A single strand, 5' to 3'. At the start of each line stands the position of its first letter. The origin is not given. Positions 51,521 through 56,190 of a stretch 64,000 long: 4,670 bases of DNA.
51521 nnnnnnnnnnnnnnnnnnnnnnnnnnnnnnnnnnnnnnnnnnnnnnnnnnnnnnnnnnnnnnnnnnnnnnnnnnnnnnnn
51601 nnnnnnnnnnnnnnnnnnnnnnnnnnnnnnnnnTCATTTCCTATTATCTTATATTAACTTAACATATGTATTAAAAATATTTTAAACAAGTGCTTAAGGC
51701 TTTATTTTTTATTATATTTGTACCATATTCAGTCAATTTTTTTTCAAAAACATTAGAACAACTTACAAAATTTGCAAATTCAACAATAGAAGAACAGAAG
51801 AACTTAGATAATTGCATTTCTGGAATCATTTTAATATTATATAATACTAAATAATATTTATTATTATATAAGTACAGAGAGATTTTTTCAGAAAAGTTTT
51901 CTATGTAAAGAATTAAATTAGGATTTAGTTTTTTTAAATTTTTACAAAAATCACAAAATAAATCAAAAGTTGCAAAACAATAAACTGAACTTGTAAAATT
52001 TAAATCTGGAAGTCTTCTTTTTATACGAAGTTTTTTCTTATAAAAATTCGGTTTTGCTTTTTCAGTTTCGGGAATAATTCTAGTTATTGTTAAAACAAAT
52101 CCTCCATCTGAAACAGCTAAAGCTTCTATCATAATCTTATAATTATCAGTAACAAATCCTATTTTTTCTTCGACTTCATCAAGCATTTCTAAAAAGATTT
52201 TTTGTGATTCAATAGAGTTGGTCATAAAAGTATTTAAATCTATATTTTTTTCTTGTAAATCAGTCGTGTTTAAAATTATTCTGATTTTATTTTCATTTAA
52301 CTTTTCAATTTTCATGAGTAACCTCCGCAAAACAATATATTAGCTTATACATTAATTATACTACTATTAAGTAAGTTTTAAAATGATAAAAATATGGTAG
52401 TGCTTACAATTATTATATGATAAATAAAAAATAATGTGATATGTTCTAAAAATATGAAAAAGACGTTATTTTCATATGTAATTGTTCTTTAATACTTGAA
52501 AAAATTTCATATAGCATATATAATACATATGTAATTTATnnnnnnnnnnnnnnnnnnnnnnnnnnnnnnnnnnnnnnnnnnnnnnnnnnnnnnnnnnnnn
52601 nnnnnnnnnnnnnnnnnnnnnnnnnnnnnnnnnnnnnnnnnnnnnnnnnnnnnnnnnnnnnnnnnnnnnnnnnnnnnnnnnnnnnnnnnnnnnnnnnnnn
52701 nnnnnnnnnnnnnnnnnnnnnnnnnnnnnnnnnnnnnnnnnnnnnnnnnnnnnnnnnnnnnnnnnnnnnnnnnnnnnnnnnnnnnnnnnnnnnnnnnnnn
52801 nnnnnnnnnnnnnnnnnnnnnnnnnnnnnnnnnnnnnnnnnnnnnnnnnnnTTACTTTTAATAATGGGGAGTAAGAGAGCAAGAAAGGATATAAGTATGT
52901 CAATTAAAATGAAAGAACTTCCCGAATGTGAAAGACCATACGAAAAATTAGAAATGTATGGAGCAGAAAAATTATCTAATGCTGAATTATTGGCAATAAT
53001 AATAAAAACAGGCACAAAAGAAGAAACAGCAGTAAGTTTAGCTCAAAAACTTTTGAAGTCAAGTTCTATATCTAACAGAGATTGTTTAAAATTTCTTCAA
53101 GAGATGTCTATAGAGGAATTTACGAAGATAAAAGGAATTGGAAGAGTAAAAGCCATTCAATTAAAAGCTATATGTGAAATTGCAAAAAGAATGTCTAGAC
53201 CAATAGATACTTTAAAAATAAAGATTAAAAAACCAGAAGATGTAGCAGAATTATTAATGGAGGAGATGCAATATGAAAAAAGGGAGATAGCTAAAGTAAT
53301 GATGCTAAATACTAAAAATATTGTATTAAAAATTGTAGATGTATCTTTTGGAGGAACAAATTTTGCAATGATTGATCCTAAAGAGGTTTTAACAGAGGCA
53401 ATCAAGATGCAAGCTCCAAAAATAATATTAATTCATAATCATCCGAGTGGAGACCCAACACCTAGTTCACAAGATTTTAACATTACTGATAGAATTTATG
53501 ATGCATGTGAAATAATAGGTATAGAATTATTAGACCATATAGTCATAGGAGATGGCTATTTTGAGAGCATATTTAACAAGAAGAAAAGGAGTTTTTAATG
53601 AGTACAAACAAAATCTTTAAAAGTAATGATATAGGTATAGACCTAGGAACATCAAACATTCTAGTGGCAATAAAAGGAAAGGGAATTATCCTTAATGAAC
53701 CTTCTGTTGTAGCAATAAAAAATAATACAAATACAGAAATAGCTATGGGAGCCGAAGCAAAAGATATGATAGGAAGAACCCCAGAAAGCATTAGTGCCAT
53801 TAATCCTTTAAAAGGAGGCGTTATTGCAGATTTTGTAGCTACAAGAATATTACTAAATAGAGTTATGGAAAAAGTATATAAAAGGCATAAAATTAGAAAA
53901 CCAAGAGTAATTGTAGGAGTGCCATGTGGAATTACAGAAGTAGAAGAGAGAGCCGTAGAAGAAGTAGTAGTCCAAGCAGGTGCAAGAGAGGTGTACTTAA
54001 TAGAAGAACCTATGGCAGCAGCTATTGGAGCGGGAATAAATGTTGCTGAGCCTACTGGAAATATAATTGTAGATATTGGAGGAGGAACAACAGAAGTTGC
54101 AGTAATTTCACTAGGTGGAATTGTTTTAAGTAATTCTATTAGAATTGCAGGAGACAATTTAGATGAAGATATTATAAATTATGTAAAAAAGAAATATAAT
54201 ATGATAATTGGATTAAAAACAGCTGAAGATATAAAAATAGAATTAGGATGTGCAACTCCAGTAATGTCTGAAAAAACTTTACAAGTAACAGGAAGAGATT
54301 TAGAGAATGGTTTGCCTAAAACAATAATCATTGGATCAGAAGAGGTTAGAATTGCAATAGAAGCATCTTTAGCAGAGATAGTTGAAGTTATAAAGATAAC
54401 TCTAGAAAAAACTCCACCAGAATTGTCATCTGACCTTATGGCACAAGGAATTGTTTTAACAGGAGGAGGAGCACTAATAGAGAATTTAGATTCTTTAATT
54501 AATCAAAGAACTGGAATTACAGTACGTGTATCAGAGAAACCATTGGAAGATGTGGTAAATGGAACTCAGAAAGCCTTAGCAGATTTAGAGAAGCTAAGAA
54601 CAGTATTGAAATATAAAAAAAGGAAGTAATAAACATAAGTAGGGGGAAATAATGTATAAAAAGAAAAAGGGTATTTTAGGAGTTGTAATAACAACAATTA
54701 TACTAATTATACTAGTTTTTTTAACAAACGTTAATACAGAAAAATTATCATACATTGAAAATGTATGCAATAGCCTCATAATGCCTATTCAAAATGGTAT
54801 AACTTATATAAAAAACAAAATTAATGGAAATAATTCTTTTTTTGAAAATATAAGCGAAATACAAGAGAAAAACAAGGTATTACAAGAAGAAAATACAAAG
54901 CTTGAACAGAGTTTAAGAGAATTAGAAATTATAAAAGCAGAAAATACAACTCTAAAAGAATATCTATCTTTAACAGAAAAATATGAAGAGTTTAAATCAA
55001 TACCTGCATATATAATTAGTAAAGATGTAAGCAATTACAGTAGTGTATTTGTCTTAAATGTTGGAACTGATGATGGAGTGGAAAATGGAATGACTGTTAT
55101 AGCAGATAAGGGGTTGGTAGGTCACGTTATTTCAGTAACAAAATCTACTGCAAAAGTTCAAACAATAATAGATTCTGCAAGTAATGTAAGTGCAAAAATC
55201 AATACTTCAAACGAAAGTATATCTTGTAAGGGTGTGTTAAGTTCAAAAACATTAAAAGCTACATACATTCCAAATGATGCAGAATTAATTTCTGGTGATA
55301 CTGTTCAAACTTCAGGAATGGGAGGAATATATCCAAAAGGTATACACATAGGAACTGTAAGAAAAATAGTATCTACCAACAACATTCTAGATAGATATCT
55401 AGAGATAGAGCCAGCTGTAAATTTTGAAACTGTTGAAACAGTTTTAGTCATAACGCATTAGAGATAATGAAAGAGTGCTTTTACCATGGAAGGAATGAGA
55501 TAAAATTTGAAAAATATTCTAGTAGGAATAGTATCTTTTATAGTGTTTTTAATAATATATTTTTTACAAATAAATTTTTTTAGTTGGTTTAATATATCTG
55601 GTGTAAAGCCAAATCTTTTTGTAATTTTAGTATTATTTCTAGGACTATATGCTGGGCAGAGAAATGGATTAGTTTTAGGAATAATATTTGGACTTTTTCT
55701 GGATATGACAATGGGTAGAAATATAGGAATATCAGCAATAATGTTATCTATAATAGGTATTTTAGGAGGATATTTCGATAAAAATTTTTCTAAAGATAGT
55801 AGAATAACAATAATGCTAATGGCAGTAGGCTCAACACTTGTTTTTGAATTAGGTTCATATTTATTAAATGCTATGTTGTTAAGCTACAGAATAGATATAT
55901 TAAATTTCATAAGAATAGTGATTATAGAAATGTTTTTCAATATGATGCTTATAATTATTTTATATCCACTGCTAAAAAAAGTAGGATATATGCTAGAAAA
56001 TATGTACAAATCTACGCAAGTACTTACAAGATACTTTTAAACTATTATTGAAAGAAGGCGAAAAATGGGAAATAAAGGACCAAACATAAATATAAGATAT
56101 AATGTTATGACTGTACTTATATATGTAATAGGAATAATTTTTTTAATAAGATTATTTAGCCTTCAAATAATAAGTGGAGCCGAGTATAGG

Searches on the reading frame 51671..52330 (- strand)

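Call 39: search_protein_families(library=pfam, proteins=[window:51671-52330:-], max_evalue=0.01)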
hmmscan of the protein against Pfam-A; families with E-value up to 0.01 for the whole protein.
window:51671-52330:- (219 aa): 1 family
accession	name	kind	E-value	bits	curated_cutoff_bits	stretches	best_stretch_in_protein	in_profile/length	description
PF05389.17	MecA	-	5.9e-32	111.5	22.5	2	6-88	1-84/221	Negative regulator of genetic competence (MecA)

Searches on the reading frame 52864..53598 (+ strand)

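Call 39: search_protein_families(library=pfam, proteins=[window:52864-53598:+], max_evalue=0.01)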
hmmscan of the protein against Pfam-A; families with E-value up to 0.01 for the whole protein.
window:52864-53598:+ (244 aa): 4 families
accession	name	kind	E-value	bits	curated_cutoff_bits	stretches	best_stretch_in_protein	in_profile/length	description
PF04002.20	RadC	-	8.6e-39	132.6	22.1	1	121-236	1-116/121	RadC-like JAB domain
PF20582.4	UPF0758_N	-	8.4e-27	93.5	27.1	1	16-98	1-77/77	UPF0758 N-terminal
PF14464.11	Prok-JAB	-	0.00014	22.2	25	1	130-206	8-88/114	Prokaryotic homologs of the JAB domain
PF00633.29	HHH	-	0.0054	17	24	0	82-101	9-28/30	Helix-hairpin-helix motif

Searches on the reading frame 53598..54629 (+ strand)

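Call 39: search_protein_families(library=pfam, proteins=[window:53598-54629:+], max_evalue=0.01)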
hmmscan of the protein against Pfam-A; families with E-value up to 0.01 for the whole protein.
window:53598-54629:+ (343 aa): 6 families
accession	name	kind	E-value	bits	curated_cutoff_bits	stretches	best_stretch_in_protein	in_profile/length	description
PF06723.19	MreB_Mbl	-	2.8e-133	444.3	27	1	9-333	1-325/327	MreB/Mbl protein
PF14450.12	FtsA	-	3.5e-14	53.7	31.8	1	157-322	2-119/127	Cell division protein FtsA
PF00012.26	HSP70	-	7.6e-12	44.7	20.6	1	90-211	122-249/599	Hsp70 protein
PF00022.25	Actin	-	1.6e-11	43.9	27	1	35-199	31-190/410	Actin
PF11104.14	PilM_2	-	3.3e-05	23.4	27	0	283-313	276-306/340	Type IV pilus assembly protein PilM;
PF04322.17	DUF473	-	0.0099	16.2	25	0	32-94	19-81/118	Protein of unknown function (DUF473)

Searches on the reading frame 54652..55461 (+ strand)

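Call 39: search_protein_families(library=pfam, proteins=[window:54652-55461:+], max_evalue=0.01)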
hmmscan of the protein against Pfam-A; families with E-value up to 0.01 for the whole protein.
window:54652-55461:+ (269 aa): 1 family
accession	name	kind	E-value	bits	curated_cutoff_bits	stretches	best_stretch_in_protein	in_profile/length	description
PF04085.20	MreC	-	8.4e-41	139.6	28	1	121-268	1-147/147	Rod shape-determining protein MreC, barrel core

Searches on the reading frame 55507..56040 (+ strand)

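Call 39: search_protein_families(library=pfam, proteins=[window:55507-56040:+], max_evalue=0.01)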
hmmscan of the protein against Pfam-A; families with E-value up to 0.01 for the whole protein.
window:55507-56040:+ (177 aa): 2 families
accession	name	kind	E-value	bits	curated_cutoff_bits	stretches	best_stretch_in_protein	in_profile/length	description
PF04093.17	MreD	-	1.3e-16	61.5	24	1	2-158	2-157/158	rod shape-determining protein MreD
PF07694.17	5TM-5TMR_LYT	-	9.1e-05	22.6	24.6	1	20-155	37-165/169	5TMR of 5TMR-LYT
